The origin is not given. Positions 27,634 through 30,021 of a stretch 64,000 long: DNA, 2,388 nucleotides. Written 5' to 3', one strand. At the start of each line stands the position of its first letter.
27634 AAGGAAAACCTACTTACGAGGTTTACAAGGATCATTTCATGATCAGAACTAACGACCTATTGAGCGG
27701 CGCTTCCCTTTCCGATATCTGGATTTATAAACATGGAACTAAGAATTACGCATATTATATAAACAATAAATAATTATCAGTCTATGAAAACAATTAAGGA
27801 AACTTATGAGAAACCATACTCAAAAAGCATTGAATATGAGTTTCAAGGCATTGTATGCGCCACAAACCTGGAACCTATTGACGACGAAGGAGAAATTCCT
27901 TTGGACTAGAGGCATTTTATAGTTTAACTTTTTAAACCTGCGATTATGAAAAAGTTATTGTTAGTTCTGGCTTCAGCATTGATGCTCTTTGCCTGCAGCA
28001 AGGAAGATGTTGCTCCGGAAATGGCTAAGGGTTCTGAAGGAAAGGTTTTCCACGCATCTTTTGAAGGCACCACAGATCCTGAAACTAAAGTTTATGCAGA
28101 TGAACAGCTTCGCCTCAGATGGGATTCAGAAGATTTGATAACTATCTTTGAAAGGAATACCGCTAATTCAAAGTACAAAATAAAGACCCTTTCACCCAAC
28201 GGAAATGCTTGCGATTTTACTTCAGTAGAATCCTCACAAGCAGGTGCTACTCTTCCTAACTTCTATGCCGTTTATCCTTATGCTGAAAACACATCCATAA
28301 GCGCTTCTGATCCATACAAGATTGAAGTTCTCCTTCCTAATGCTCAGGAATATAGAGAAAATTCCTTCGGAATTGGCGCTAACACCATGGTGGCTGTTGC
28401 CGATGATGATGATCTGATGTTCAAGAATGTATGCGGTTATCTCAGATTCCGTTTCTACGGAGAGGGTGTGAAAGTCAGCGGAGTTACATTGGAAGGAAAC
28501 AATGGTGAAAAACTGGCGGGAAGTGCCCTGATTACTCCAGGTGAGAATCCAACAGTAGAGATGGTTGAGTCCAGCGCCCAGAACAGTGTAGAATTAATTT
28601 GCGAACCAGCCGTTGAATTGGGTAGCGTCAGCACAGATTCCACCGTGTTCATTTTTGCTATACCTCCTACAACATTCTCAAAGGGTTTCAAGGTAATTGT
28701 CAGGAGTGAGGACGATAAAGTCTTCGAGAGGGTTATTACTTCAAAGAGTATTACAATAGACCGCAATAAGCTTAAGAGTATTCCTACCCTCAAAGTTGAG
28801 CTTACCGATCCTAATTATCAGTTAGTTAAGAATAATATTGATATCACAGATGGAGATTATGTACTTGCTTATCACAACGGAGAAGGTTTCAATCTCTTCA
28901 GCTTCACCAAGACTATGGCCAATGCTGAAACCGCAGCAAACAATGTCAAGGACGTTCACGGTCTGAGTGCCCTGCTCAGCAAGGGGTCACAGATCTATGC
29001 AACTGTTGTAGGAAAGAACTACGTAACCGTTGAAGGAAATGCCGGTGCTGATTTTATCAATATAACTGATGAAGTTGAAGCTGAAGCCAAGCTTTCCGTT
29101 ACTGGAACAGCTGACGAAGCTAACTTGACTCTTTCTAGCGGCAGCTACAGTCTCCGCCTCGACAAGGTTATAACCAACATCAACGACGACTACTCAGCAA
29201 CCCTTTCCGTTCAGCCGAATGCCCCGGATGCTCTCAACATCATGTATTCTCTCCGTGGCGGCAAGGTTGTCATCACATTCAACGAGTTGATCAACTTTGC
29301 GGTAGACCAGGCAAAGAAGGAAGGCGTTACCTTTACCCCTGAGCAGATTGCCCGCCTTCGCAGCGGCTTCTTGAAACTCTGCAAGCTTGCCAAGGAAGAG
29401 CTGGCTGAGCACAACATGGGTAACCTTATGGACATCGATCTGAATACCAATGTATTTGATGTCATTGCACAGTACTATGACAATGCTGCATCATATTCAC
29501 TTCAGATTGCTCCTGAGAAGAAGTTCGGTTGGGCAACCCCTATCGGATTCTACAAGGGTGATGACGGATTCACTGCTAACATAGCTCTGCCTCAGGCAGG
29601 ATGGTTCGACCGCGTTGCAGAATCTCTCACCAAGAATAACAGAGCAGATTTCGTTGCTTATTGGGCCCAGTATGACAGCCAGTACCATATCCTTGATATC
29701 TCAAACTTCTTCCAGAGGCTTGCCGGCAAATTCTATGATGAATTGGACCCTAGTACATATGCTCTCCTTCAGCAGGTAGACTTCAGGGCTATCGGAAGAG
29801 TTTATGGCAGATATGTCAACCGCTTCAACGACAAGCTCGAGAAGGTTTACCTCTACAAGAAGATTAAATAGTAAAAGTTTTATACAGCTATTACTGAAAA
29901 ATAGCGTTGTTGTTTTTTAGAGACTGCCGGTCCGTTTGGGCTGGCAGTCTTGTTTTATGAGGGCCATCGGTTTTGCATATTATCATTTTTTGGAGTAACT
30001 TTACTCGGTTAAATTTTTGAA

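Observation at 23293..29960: Accessory island: four fimbrillin-like lipoprotein genes, each paired 1:1 with its own acidic micro-ORF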

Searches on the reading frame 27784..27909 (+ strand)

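Call 3: search_protein_families(library=pfam, max_evalue=1, proteins=[window:27784-27909:+])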
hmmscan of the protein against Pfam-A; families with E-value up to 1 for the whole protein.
window:27784-27909:+ (41 aa): 1 family
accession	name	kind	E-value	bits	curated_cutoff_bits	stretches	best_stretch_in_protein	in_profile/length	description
PF15867.10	Dynein_attach_N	-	0.086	13.3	27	1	19-35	39-55/68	Dynein attachment factor N-terminus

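Call 4: search_protein_families(library=ncbifam, max_evalue=1, proteins=[window:27784-27909:+])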
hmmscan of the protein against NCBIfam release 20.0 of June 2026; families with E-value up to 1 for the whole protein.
window:27784-27909:+ (41 aa): 0 families

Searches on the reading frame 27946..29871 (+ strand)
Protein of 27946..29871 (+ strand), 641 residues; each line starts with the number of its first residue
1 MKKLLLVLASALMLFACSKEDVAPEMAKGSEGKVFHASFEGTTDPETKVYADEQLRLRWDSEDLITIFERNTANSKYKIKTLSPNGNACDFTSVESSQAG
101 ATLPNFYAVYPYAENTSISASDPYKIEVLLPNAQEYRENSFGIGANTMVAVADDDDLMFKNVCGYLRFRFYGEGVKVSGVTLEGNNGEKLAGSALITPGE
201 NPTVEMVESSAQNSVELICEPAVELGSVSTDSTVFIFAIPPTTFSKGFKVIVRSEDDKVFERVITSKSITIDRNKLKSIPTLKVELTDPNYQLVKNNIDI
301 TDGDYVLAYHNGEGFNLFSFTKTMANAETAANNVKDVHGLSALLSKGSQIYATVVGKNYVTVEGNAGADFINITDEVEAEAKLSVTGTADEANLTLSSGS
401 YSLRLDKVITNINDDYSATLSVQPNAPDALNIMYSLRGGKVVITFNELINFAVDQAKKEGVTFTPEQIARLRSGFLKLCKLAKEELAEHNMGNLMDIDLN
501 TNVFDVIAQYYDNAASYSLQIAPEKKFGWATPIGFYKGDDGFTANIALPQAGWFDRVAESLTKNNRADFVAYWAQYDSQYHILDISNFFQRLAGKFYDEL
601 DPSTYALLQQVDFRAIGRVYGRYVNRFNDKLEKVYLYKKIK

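Call 3: search_protein_families(library=pfam, max_evalue=1, proteins=[window:27946-29871:+])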
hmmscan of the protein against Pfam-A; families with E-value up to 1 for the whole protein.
window:27946-29871:+ (641 aa): 1 family
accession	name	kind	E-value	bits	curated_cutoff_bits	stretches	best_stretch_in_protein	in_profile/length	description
PF20869.2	FAM186A_PQQAQ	-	0.16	12.1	45.7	1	454-467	26-39/42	FAM186A, PQQAQ repeat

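Call 4: search_protein_families(library=ncbifam, max_evalue=1, proteins=[window:27946-29871:+])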
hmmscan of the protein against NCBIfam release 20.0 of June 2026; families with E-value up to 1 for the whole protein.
window:27946-29871:+ (641 aa): 3 families
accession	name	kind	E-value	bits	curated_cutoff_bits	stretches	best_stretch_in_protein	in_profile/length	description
NF046038.1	NGK_0946_fam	subfamily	0.2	12.1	45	1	1-21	1-21/102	NGK_0946 family protein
NF047408.1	SA0632_fam_LP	equivalog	0.24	11.1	70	1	1-21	1-22/68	SA0632 family lipoprotein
NF052634.1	Riean_0653_fam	subfamily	0.59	11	57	1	1-24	1-24/176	Riean_0653 family protein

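Call 79: search_solved_structures(query=A11, max_evalue=1)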
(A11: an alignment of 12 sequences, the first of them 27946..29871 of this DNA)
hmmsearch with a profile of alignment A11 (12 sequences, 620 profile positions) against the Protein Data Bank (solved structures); distinct sequences matched with E-value up to 1: 0.

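Call 91: predict_structure(alignment_id=A11)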
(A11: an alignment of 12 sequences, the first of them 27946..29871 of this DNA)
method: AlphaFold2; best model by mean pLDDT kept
length: 641 residues; sequences in the alignment: 12
mean_pLDDT: 52.1   pTM: 0.40
mean pLDDT of the five models: 52.1, 51.0, 50.8, 50.6, 49.1
residues with pLDDT >= 90: 9; 70-90: 135; 50-70: 176; < 50: 321
segments of 3 or more residues with pLDDT < 50: 1-6, 8-38, 40-63, 71-73, 81-89, 96-104, 141-145, 293-300, 306-442, 511-563, 576-584, 614-636
pLDDT, mean of each block of 10 residues (from residue 1): 45 39 32 43 36 36 49 49 42 47 52 64 75 71 53 55 78 86 80 79 81 86 84 81 80 77 70 74 65 46 49 41 37 28 27 24 24 25 33 35 23 24 28 32 59 59 74 73 65 63 55 37 35 42 40 36 55 52 52 67 61 44 32 47 51
secondary structure, 60 per line:
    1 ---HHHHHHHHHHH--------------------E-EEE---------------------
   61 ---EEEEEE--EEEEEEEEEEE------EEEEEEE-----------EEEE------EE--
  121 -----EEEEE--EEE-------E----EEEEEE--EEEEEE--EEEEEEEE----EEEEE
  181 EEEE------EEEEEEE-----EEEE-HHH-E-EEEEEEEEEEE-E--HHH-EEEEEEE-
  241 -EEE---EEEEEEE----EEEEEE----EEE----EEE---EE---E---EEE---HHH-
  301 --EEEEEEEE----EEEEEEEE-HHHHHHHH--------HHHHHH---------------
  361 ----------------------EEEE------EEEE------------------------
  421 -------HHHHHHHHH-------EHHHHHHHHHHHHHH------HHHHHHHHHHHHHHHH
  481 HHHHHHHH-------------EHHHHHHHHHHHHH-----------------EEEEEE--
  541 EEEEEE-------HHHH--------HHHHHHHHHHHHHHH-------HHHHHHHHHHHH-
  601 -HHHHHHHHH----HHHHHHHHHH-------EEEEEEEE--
elements in order (helices of 4 or more, strands of 3 or more residues): H4-14 E37-39 E64-69 E72-82 E89-95 E107-110 E126-130 E133-135 E148-153 E156-161 E164-171 E176-184 E191-197 E203-206 E214-224 E233-239 E242-244 E248-254 E259-264 E269-271 E276-278 E291-293 E303-310 E315-322 H324-331 H340-345 E383-386 E393-396 H428-436 H445-458 H465-488 H503-515 E533-538 E541-546 H554-557 H566-580 H588-599 H602-610 H615-624 E632-639
